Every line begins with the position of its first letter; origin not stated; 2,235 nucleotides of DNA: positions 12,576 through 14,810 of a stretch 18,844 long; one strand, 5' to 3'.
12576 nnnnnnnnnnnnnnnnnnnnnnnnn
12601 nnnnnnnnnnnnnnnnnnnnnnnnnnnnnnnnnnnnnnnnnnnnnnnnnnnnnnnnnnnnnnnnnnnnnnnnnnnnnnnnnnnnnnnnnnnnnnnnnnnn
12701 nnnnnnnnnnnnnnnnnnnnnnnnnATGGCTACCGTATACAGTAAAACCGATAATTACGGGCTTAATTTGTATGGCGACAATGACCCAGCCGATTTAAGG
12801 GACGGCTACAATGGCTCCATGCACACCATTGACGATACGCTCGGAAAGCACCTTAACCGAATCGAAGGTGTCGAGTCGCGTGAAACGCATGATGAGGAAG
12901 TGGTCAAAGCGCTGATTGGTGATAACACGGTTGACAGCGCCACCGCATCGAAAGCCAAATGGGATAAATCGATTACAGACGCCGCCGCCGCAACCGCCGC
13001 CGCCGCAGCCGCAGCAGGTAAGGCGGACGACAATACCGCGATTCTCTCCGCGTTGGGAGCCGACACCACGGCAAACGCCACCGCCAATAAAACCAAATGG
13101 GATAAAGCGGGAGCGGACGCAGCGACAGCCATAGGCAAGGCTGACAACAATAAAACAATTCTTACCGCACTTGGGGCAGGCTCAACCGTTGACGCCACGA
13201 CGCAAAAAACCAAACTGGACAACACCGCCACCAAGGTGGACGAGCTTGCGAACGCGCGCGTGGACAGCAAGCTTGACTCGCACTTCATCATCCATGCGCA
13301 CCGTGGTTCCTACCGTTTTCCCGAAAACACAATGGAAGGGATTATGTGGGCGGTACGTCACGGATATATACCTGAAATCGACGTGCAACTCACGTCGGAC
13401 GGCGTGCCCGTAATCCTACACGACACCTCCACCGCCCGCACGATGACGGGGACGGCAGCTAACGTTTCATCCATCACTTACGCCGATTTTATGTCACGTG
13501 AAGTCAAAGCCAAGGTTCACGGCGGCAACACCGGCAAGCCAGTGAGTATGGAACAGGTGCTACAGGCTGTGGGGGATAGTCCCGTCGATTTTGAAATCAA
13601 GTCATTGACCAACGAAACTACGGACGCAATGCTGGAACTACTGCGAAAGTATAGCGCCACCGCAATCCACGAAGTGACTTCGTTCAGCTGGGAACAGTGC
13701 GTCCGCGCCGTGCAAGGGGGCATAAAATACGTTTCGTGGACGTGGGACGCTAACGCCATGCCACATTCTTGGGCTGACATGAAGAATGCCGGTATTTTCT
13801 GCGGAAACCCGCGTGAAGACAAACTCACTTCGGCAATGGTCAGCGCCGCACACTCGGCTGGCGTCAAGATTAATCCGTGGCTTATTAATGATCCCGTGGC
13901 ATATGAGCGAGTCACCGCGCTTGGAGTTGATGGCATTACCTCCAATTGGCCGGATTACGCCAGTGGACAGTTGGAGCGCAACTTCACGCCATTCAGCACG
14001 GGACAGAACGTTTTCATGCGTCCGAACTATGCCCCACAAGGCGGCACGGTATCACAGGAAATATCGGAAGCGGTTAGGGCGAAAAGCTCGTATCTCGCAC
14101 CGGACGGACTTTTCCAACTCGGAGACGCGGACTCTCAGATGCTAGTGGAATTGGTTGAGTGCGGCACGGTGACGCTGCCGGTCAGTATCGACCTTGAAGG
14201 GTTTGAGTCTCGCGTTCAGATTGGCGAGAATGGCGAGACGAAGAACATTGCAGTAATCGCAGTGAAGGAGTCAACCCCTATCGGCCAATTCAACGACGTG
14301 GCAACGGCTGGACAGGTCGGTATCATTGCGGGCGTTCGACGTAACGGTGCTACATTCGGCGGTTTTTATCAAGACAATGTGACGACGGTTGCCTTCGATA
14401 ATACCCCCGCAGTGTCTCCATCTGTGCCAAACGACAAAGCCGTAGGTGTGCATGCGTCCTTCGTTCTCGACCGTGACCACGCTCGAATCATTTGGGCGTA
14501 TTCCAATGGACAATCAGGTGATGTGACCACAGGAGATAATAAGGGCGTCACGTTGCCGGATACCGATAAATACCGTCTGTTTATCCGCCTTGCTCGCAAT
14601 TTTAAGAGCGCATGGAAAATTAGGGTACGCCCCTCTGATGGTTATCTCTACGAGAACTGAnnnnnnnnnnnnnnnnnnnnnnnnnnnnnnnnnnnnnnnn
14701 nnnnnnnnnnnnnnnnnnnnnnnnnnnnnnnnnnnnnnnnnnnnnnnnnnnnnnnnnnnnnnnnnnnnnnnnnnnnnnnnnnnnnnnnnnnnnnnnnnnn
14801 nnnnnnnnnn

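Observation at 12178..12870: Three consecutive, translationally coupled appendage genes share one ~40-aa N-terminal module; one gene is little more than the module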

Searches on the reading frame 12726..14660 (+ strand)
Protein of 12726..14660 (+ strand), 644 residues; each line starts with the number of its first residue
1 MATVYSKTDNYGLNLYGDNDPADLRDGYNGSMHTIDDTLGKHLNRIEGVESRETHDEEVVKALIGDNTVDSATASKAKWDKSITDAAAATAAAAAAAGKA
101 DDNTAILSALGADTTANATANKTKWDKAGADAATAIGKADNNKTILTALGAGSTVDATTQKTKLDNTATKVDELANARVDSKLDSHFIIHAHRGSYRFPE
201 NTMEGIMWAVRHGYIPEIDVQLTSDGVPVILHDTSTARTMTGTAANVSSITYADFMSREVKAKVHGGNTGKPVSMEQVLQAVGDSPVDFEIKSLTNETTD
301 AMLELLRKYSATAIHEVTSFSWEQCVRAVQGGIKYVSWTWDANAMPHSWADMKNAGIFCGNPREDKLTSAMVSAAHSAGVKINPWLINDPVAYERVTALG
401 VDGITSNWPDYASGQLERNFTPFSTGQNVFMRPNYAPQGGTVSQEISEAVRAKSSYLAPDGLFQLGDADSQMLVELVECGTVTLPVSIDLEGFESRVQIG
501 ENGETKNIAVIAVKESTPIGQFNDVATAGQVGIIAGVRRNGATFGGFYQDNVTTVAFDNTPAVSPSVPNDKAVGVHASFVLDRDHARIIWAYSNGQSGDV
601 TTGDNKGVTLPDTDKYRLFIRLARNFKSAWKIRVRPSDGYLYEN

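Call 5: search_protein_families(library=pfam, proteins=[window:12726-14660:+], max_evalue=0.1)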
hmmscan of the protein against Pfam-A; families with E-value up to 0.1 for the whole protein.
window:12726-14660:+ (644 aa): 1 family
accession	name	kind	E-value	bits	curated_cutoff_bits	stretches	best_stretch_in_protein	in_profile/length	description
PF03009.23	GDPD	-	9.5e-24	85.3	23.6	1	192-410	1-243/244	Glycerophosphoryl diester phosphodiesterase family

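Call 6: search_protein_families(library=phrogs, proteins=[window:12726-14660:+], max_evalue=0.1)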
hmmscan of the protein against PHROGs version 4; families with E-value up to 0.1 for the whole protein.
window:12726-14660:+ (644 aa): 4 families
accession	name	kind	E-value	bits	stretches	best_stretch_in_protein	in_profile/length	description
phrog_16641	-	tail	1.3e-18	67.1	1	113-408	778-1085/1296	tail fiber protein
phrog_17803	-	other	2.8e-09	37.2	1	175-315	285-430/538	phosphodiesterase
phrog_19279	-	other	1.9e-07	30.7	1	190-262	446-517/794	phosphodiesterase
phrog_13515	-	other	1.8e-06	27.2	1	179-243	368-437/878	phosphodiesterase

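Call 8: search_dna_similar(query=window:12726-14660:+, collection=phages, mode=protein, max_rows=25, max_evalue=0.001)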
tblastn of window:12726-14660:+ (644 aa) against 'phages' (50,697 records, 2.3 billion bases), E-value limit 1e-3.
Records with a match: 271; places in all: 271; records where one place covers at least 80% of the query: 0.
Best place of each record, by identity: 80-90% 1; 60-80% 4; <60% 266.
By first word of the organism name: Staphylococcus 239; Bacteriophage 8; Bifidobacterium 5; Lactobacillus 5; Bacillus 4; Enterococcus 2; Listeria 2; Aeromonas 2; Escherichia 2; Arcanobacterium 1; and 1 more.
By host as written in the record: Staphylococcus aureus 81; - 37; Staphylococcus sp. 21; Staphylococcus carnosus TM300 15; Staphylococcus xylosus M1997-2/10 8; Staphylococcus aureus ATCC 25923 6; Staphylococcus 6; Lactobacillus plantarum 5; and 56 more.
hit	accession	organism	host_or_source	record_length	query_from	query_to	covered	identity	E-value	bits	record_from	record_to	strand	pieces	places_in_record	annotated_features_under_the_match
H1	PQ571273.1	Bifidobacterium phage BP1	Bifidobacterium pseudocatenulatum U19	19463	1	82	13%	84.1%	3e-36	152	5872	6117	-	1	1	pectate lyase 3 domain-containing protein | hypothetical protein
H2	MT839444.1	Bacteriophage sp.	human fecal samples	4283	162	417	40%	26.9%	7e-12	75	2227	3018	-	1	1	record has no annotation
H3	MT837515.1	Bacteriophage sp.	human fecal samples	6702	182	439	40%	26.6%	1e-5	55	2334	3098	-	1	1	record has no annotation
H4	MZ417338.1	Staphylococcus phage PG-2021_4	Mammaliicoccus sciuri C6854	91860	187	410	35%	30.1%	7e-13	78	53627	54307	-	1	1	record has no annotation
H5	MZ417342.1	Staphylococcus phage PG-2021_68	Mammaliicoccus sciuri C6854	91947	187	410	35%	30.1%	7e-13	78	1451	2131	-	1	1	record has no annotation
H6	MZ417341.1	Staphylococcus phage PG-2021_67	Mammaliicoccus sciuri C6854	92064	187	410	35%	30.1%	7e-13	78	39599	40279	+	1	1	record has no annotation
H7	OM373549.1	Staphylococcus phage vB_SpsS-DH5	Staphylococcus pseudintermedius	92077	187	410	35%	29.7%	6e-12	75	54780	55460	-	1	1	record has no annotation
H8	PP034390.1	Staphylococcus phage CF5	Staphylococcus warneri PJI isolate 5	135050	187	410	35%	29.3%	9e-13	78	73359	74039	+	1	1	glycerophosphoryl diester phosphodiesterase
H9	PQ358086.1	Arcanobacterium phage TPWB06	Arcanobacterium sp.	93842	187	410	35%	28.7%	3e-12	77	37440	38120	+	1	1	glycerophosphoryl diester phosphodiesterase | hypothetical protein | tail fiber protein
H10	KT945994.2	Enterococcus phage vB_EfaS_IME197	Enterococcus faecalis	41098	191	407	34%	29.4%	7e-8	62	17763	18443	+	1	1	glycerophosphoryl diester phosphodiesterase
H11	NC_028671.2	Enterococcus phage vB_EfaS_IME197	Enterococcus faecalis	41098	191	407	34%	29.4%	7e-8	62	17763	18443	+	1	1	phosphodiesterase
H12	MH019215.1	Streptomyces phage Yara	Streptomyces toxytricini NRRL B-5426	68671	191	408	34%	29.0%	6e-6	56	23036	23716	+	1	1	27: hypothetical protein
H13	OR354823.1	Staphylococcus phage Alsa_4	Staphylococcus sp.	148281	183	410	35%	27.3%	2e-11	74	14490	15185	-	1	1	glycerophosphoryl diester phosphodiesterase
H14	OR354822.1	Staphylococcus phage Alsa_3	Staphylococcus sp.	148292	183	410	35%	27.3%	2e-11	74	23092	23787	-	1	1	glycerophosphoryl diester phosphodiesterase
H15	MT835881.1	Bacteriophage sp.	human fecal samples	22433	178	410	36%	26.4%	1e-8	64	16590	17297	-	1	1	record has no annotation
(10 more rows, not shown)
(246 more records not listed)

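Call 23: search_solved_structures(query=window:12726-14660:+, max_evalue=0.01)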
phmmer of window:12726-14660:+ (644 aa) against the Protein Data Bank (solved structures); distinct sequences matched with E-value up to 0.01: 21.
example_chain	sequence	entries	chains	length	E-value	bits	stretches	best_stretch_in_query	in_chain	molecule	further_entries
9f49_AAA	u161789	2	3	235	1.9e-11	46.4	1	187-410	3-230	GP-PDE domain-containing protein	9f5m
9eul_A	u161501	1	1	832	5e-11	45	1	183-410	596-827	GP-PDE domain-containing protein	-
9euf_B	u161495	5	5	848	5.3e-11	45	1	183-410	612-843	GP-PDE domain-containing protein | ORF58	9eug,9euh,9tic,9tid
3l12_A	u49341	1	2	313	1.1e-10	43.9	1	190-244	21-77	Putative Glycerophosphoryl diester phosphodiesterase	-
2pz0_A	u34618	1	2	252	1.9e-10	43.1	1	188-410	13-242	Glycerophosphoryl diester phosphodiesterase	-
3qvq_A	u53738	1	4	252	2.5e-09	39.4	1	189-413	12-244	Phosphodiesterase Olei02445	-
1o1z_A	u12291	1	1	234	1.3e-07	33.7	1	185-313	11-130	glycerophosphodiester phosphodiesterase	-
3i10_A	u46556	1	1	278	6.3e-07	31.5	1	176-286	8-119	Putative Glycerophosphoryl diester phosphodiesterase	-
3ch0_A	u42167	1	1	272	3e-06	29.3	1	369-411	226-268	Glycerophosphodiester phosphodiesterase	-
4r7o_A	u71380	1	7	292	5.5e-06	28.4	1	185-309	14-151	Glycerophosphoryl diester phosphodiesterase, putative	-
5t91_A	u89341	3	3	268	6.9e-06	28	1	188-411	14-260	Glycerophosphoryl diester phosphodiesterase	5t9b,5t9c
7ww4_A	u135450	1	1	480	2.6e-05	26.1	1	190-417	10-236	beta-1,3(4)-glucanase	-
7wwc_A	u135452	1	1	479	2.6e-05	26.1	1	190-417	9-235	beta-1,3(4)-glucanase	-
3mz2_A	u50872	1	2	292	0.00015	23.7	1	187-302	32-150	Glycerophosphoryl diester phosphodiesterase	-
2otd_A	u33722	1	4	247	0.00025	22.9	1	189-407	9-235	Glycerophosphodiester phosphodiesterase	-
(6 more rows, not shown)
